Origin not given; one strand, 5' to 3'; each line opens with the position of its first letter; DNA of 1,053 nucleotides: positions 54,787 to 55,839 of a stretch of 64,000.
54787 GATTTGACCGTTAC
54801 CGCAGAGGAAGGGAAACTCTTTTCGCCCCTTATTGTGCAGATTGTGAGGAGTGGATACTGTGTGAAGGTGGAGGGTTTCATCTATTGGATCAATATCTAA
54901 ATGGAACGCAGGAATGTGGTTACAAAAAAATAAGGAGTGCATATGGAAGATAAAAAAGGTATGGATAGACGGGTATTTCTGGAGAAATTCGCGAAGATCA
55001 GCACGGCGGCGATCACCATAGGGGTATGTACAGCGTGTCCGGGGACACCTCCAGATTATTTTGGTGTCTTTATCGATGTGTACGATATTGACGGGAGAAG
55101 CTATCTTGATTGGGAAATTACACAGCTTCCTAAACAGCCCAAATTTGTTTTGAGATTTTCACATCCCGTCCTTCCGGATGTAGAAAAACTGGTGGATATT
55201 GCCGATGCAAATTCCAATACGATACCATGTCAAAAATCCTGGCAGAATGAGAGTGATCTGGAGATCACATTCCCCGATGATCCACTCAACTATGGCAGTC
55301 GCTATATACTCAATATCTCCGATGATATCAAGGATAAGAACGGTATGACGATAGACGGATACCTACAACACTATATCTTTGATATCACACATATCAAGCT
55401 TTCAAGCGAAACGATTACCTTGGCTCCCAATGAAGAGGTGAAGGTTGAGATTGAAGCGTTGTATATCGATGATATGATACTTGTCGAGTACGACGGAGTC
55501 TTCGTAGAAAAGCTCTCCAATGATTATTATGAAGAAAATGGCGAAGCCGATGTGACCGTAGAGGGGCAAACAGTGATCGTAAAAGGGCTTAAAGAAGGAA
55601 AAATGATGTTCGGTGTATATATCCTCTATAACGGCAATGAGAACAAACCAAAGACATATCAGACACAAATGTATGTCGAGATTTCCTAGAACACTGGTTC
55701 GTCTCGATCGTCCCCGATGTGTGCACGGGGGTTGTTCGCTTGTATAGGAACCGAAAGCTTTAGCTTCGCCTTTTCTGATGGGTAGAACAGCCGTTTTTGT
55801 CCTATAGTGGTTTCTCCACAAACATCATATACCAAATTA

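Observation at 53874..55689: Radical SAM/SPASM enzyme translationally coupled to a Tat-exported protein with a CTACPG motif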

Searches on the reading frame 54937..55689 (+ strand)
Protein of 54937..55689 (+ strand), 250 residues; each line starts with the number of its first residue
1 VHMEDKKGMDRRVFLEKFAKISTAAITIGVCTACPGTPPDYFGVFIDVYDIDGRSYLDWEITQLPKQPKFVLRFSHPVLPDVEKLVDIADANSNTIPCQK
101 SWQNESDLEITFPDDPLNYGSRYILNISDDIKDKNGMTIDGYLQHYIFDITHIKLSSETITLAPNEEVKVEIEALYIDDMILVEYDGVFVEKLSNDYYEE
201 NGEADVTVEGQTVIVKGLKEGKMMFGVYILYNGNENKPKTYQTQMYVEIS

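Call 3: search_protein_families(library=pfam, proteins=[window:54937-55689:+], max_evalue=0.01)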
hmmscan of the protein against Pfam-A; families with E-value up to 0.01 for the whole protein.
window:54937-55689:+ (250 aa): 1 family
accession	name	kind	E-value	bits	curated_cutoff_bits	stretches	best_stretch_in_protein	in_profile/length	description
PF13205.12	Big_5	-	1.6e-05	26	23.6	1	63-139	18-95/105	Bacterial Ig-like domain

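Call 4: search_protein_families(library=ncbifam, proteins=[window:54937-55689:+], max_evalue=0.01)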
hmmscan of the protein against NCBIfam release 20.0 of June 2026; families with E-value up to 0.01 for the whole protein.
window:54937-55689:+ (250 aa): 0 families

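Call 6: find_homologous_proteins(query=window:54943-55689:+, max_evalue=0.001)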
Query window:54943-55689:+ (248 aa): 1 proteins with E <= 0.001 among 208 candidates.
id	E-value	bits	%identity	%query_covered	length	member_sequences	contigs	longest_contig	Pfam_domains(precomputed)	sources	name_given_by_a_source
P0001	3.0e-164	562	100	100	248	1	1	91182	PF13205.13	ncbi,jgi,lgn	-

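Call 7: search_protein_families(library=ncbifam, proteins=[window:54943-55689:+], max_evalue=10)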
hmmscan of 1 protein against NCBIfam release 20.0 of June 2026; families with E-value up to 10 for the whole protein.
window:54943-55689:+ (248 aa): 2 families
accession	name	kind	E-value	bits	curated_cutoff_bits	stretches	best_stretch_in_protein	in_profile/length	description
TIGR03502.1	lipase_Pla1_cef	subfamily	0.014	13.6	383.9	1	108-139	167-198/790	VolA/Pla-1 family phospholipase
TIGR04354.1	amphi-Trp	subfamily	0.05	13.9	31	1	154-172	33-51/67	amphi-Trp domain-containing protein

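Call 11: find_encoding_contigs(protein=P0001, flank=10000, max_places=3)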
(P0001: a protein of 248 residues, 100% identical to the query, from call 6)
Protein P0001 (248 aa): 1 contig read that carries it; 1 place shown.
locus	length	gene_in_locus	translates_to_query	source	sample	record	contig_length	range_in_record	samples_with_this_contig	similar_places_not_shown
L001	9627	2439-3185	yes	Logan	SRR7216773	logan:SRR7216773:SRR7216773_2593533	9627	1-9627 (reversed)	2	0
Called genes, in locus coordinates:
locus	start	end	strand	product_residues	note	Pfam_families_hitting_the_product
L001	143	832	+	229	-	PF01027:Bax1-I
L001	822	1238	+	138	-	PF17792:ThiD2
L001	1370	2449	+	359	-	PF13353:Fer4_12 (faint), PF04055:Radical_SAM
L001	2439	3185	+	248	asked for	PF13205:Big_5 (faint)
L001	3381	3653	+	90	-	PF02604:PhdYeFM_antitox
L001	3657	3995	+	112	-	PF05016:ParE_toxin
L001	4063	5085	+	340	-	PF01145:Band_7, PF10376:Mei5 (weak)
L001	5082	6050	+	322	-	-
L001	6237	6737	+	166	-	PF07661:MORN_2 (faint)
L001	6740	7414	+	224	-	PF01863:YgjP-like, PF08325:WLM (weak)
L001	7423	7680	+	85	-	-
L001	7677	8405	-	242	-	PF19567:CpsB_CapC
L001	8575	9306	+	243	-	PF02563:Poly_export, PF10531:SLBB, PF22461:SLBB_2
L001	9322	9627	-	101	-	?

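Call 16: search_protein_representatives(protein=window:54943-55689:+)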
Query: 248 residues. Proteins with E-value up to 0.001 (for the whole library): 29; up to 1e-10: 6; up to 1e-30: 1. The best 29 are listed.
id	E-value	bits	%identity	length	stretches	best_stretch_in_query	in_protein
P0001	9.5e-165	562.1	100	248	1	1-248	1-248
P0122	4.2e-26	108.1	35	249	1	4-232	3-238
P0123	9.5e-26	106.9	37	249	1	6-227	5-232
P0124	8.8e-24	100.4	34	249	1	6-247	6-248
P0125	2.9e-14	69.3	28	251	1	4-244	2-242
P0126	8.9e-11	57.8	35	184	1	1-124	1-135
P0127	4.2e-10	55.6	30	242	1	7-181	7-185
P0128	1.2e-07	47.6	28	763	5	66-144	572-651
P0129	3.8e-07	46.0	35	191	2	39-136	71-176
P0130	4.3e-07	45.8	26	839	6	63-167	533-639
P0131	8.5e-07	44.8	31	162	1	8-140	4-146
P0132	8.7e-07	44.8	35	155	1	1-140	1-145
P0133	1.1e-06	44.4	29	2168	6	82-144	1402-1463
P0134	1.5e-06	44.0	30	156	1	7-149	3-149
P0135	2.0e-05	40.3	26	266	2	7-51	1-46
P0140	1.4e-04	37.6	29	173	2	42-138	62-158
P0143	2.1e-04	36.9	32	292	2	104-247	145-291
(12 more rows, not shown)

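Call 24: find_encoding_contigs(protein=P0122, flank=4000, max_places=3)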
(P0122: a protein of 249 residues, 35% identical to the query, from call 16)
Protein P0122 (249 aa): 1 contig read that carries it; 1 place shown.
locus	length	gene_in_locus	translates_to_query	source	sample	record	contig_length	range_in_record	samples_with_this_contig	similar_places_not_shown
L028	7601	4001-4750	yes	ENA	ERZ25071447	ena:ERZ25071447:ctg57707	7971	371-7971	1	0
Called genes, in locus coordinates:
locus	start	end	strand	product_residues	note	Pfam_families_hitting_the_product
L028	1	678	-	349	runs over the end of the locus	?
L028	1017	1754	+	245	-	PF05598:DUF772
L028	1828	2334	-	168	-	-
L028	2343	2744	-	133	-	-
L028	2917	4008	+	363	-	PF04055:Radical_SAM, PF13186:SPASM (weak)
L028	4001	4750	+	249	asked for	PF13205:Big_5 (weak)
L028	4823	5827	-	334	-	PF01168:Ala_racemase_N, PF00842:Ala_racemase_C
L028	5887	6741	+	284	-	PF04371:PAD_porph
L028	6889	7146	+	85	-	PF00795:CN_hydrolase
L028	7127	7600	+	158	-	?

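Call 25: find_encoding_contigs(protein=P0123, flank=4000, max_places=3)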
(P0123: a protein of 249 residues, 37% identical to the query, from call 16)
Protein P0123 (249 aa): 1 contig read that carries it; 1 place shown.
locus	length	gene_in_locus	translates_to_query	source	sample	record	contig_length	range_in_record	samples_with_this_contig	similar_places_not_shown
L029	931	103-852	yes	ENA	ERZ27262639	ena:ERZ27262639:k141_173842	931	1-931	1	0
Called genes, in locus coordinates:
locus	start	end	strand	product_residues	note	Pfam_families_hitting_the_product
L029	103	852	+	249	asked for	PF13205:Big_5 (weak)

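Call 26: find_encoding_contigs(protein=P0125, flank=4000, max_places=3)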
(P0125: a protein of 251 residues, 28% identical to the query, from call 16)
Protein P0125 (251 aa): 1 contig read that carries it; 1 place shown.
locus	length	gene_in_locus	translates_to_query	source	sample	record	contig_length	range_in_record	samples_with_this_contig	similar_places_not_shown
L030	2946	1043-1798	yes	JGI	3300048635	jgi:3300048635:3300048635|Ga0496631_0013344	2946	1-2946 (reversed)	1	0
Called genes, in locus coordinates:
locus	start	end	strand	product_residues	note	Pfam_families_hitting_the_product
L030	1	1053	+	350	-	PF04055:Radical_SAM, PF13186:SPASM (faint)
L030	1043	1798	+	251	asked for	PF13205:Big_5 (weak)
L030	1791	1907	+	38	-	-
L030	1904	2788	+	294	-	PF01937:ARMT1-like_dom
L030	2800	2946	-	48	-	?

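Call 29: search_protein_families(library=ncbifam, proteins=[P0127, P0140], max_evalue=0.1)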
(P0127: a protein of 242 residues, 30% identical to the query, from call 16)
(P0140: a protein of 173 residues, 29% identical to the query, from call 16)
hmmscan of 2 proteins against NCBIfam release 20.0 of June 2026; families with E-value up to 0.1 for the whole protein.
P0127 (242 aa): 0 families

P0140 (173 aa): 0 families

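Call 30: search_protein_families(library=pfam, proteins=[P0127, P0140], max_evalue=0.1)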
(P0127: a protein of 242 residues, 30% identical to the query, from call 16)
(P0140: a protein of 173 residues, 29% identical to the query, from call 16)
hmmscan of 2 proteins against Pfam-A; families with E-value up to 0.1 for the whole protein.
P0127 (242 aa): 3 families
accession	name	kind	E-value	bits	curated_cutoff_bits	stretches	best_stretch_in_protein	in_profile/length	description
PF13205.12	Big_5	-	1.7e-09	38.8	23.6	1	57-152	10-105/105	Bacterial Ig-like domain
PF02368.24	Big_2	-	1.1e-05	25.7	22.8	1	160-219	3-62/79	Bacterial Ig-like domain (group 2)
PF22076.2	Cep192_D6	-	0.089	13.5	35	0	150-191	42-82/101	Cep192 domain 6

P0140 (173 aa): 1 family
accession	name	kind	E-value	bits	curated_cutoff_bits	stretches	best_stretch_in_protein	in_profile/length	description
PF13205.12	Big_5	-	3.4e-06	28.2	23.6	1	75-170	12-105/105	Bacterial Ig-like domain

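Call 51: find_encoding_contigs(protein=P0127, flank=3000, max_places=2)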
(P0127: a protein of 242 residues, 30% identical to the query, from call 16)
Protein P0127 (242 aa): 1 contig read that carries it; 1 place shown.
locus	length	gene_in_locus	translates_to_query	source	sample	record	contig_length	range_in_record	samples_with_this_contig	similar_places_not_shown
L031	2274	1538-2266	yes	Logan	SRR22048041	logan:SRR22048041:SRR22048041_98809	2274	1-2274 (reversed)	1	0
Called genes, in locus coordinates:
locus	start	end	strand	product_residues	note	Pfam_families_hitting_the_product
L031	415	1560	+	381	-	PF04055:Radical_SAM, PF13186:SPASM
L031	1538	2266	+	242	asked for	PF13205:Big_5, PF02368:Big_2 (weak)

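Call 52: find_encoding_contigs(protein=P0129, flank=3000, max_places=2)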
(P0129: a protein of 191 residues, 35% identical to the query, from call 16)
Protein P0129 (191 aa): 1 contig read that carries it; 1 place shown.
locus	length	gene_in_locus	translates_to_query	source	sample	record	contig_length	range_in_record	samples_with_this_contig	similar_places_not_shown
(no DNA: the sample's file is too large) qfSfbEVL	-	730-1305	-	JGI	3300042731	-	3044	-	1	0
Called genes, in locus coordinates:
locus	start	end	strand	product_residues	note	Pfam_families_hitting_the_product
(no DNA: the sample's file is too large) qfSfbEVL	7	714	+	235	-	-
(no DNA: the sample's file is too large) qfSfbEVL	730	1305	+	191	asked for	PF13205:Big_5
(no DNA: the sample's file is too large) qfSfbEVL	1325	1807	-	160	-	PF13302:Acetyltransf_3 (weak), PF00583:Acetyltransf_1, PF13508:Acetyltransf_7 (weak), PF08445:FR47 (faint)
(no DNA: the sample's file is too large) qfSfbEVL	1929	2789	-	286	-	PF05731:TROVE, PF25045:vWA_Ro60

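Call 53: find_encoding_contigs(protein=P0140, flank=3000, max_places=2)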
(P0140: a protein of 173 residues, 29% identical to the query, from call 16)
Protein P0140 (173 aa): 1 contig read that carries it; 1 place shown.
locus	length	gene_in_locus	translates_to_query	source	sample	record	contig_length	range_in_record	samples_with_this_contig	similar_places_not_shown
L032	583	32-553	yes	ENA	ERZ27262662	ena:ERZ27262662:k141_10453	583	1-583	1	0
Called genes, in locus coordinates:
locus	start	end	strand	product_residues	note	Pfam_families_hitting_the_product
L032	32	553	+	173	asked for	PF13205:Big_5 (weak)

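Call 54: find_encoding_contigs(protein=P0135, flank=3000, max_places=2)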
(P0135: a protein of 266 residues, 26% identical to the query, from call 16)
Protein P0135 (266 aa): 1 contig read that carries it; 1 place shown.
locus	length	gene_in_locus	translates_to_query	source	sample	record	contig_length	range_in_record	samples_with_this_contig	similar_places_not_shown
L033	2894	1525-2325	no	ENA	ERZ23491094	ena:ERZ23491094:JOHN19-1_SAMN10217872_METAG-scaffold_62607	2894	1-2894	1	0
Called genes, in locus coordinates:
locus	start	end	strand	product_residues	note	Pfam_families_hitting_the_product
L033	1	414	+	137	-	?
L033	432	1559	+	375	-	PF04055:Radical_SAM, PF13186:SPASM (weak)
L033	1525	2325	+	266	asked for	-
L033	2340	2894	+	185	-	?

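Call 61: list_cluster_members(proteins=[P0001, P0002, P0010, P0116])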
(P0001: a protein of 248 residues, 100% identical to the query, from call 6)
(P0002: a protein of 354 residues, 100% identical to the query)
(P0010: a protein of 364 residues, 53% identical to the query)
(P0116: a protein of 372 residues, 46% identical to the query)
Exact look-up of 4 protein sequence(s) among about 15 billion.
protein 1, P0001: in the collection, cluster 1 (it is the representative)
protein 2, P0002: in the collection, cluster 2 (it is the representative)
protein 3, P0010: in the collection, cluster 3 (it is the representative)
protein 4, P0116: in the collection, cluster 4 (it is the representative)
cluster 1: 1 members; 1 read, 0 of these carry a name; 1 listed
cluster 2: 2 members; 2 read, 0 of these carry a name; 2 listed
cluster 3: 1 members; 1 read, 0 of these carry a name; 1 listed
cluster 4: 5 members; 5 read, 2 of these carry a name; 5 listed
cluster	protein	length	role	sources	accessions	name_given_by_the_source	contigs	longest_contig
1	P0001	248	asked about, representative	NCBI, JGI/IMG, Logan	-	-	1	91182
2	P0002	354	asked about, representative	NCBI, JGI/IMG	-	-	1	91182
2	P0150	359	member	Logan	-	-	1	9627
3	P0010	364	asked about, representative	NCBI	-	-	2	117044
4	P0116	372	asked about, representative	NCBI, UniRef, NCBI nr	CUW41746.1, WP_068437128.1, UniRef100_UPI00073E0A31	Putative coenzyme PQQ synthesis protein E [Magnetospirillum sp. XM-1] | radical SAM protein n=1 Tax=Magnetospirillum sp. XM-1 TaxID=1663591 RepID=UPI00073E0A31 | radical SAM protein [Magnetospirillum sp. XM-1]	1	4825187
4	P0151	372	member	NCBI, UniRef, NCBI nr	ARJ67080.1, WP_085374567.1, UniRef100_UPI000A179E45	hypothetical protein WV31_16095 [Magnetospirillum sp. ME-1] | radical SAM protein n=1 Tax=Magnetospirillum sp. ME-1 TaxID=1639348 RepID=UPI000A179E45 | radical SAM protein [Magnetospirillum sp. ME-1]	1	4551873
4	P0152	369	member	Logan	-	-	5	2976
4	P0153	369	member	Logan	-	-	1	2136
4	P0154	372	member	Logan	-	-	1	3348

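Call 63: predict_structure(alignment_id=A2)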
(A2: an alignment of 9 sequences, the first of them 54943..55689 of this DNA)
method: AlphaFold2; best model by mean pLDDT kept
length: 248 residues; sequences in the alignment: 9
mean_pLDDT: 83.8   pTM: 0.74
mean pLDDT of the five models: 83.8, 82.5, 82.4, 82.1, 81.6
residues with pLDDT >= 90: 136; 70-90: 68; 50-70: 27; < 50: 17
segments of 3 or more residues with pLDDT < 50: 1-3, 21-34
pLDDT, mean of each block of 10 residues (from residue 1): 57 67 38 59 89 71 89 89 94 94 93 90 93 84 89 95 97 88 88 73 94 96 92 81 94
secondary structure, 60 per line:
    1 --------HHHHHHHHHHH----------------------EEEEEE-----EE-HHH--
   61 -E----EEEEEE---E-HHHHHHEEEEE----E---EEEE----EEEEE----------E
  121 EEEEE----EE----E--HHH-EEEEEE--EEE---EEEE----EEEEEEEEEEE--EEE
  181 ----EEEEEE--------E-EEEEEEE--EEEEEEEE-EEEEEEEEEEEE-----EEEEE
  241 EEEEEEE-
elements in order: H9-19 E42-47 E67-72 H78-83 E84-88 E97-100 E105-109 E120-125 E143-148 E151-153 E157-160 E165-175 E178-180 E185-190 E201-207 E210-217 E219-230 E236-247

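Call 67: fold_search(model_id=the predicted structure, library=pdb)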
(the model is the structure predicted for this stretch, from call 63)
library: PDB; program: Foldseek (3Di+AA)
matches with E <= 10: 1657; with E <= 0.001: 59
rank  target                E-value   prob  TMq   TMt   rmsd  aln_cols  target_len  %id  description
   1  2ra1                  7.0e-06  1.00  0.29  0.19  12.4       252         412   12  Crystal structure of the N-terminal part of the bacterial S-layer protein SbsC (released 2008-08-19)
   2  6e57_C                2.0e-05  0.99  0.19  0.15  16.1       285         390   10  Bacteroides ovatus mixed-linkage glucan utilization locus (MLGUL) SGBP-B in complex with mixed-linkage heptasaccharide (released 2019-05-29)
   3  4zfq                  5.7e-05  1.00  0.30  0.23  10.8       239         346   10  Structure of M. tuberculosis (3,3) L,D-Transpeptidase, LdtMt5. (Meropenen-adduct form) (released 2015-09-02)
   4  1wlh_A                5.7e-05  1.00  0.25  0.21  13.8       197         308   16  Molecular structure of the rod domain of Dictyostelium filamin (released 2004-10-05)
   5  4z7a                  7.4e-05  1.00  0.31  0.23  10.6       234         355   10  Structural and biochemical characterization of a non-functionally redundant M. tuberculosis (3,3) L,D-Transpeptidase, Ld (released 2015-09-02)
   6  1wlh_B                7.8e-05  1.00  0.25  0.21  13.8       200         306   16  Molecular structure of the rod domain of Dictyostelium filamin (released 2004-10-05)
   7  1epf_C                7.8e-05  1.00  0.25  0.30  14.6       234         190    7  CRYSTAL STRUCTURE OF THE TWO N-TERMINAL IMMUNOGLOBULIN DOMAINS OF THE NEURAL CELL ADHESION MOLECULE (NCAM) (released 2000-10-09)
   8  8aho_B                8.2e-05  1.00  0.36  0.27   8.8       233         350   12  Crystal structure of the transpeptidase LdtMt2 from Mycobacterium tuberculosis in complex with cyanamide analogue 31 (released 2023-08-02)
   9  4aq1_C                8.2e-05  1.00  0.28  0.13  18.5       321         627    8  Structure of the SbsB S-layer protein of Geobacillus stearothermophilus PV72p2 in complex with nanobody KB6 (released 2012-06-13)
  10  4zjg                  9.1e-05  1.00  0.31  0.26  12.7       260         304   13  Crystal structure of native alpha-2-macroglobulin from Escherichia coli spanning domains MG0-NIE-MG1. (released 2015-06-10)
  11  4m9p                  1.0e-04  1.00  0.27  0.25   9.2       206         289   11  Crystal structure of the human filamin A Ig-like domains 3-5 (released 2014-02-05)
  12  4qr7                  1.2e-04  1.00  0.34  0.26   8.3       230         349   12  Structure and specificity of L-D-Transpeptidase from Mycobacterium tuberculosis and antibiotic resistance: Calcium bindi (released 2015-07-29)
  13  4hu2                  1.2e-04  1.00  0.34  0.41   8.4       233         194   12  Crystal structure of LdtMt2, a L,D-transpeptidase from Mycobacterium tuberculosis: domain A and B (released 2012-12-12)
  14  8rw9_E                1.4e-04  1.00  0.26  0.35  10.1       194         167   11  Domains 1 and 2 of Bacillus anthracis Sap S-layer in complex with Nb694 (released 2024-11-20)
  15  7t4f_A                1.4e-04  1.00  0.29  0.29  19.6       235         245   13  Structure of bacteriophage lambda tube protein V in C3 (released 2023-06-14)
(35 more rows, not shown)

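Call 75: find_homologous_proteins(query=A2, max_evalue=0.001)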
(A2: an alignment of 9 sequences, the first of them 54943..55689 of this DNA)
Query A2 (9 sequences) (248 aa, profile of the alignment): 5 proteins with E <= 0.001 among 4343 candidates.
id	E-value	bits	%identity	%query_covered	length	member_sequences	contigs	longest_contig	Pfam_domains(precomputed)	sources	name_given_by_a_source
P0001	2.4e-88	314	100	100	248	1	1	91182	PF13205.13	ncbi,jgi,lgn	-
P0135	5.9e-71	257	22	98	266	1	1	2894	-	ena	-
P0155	1.9e-58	216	33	100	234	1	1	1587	-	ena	-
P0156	1.9e-55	206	25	97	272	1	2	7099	-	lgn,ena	-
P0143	1.6e-35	141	24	98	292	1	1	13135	-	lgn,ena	-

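Call 77: find_encoding_contigs(protein=P0143, flank=4000, max_places=2)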
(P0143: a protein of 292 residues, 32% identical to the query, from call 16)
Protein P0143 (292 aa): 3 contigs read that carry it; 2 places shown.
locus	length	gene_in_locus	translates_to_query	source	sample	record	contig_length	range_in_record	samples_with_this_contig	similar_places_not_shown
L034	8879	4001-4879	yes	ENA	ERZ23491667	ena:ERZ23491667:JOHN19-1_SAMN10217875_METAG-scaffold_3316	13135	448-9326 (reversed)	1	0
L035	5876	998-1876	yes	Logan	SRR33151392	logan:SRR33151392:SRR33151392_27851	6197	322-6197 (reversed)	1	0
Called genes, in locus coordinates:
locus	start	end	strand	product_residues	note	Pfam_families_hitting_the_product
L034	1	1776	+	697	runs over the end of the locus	-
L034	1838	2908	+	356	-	-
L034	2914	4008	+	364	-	PF04055:Radical_SAM, PF13186:SPASM (weak)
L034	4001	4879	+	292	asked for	-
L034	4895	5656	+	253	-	-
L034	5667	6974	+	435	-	-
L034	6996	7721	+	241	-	-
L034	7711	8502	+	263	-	PF02517:Rce1-like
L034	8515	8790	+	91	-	-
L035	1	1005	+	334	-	?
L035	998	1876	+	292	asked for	-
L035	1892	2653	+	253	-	-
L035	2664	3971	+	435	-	-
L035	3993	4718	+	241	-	-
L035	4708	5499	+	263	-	PF02517:Rce1-like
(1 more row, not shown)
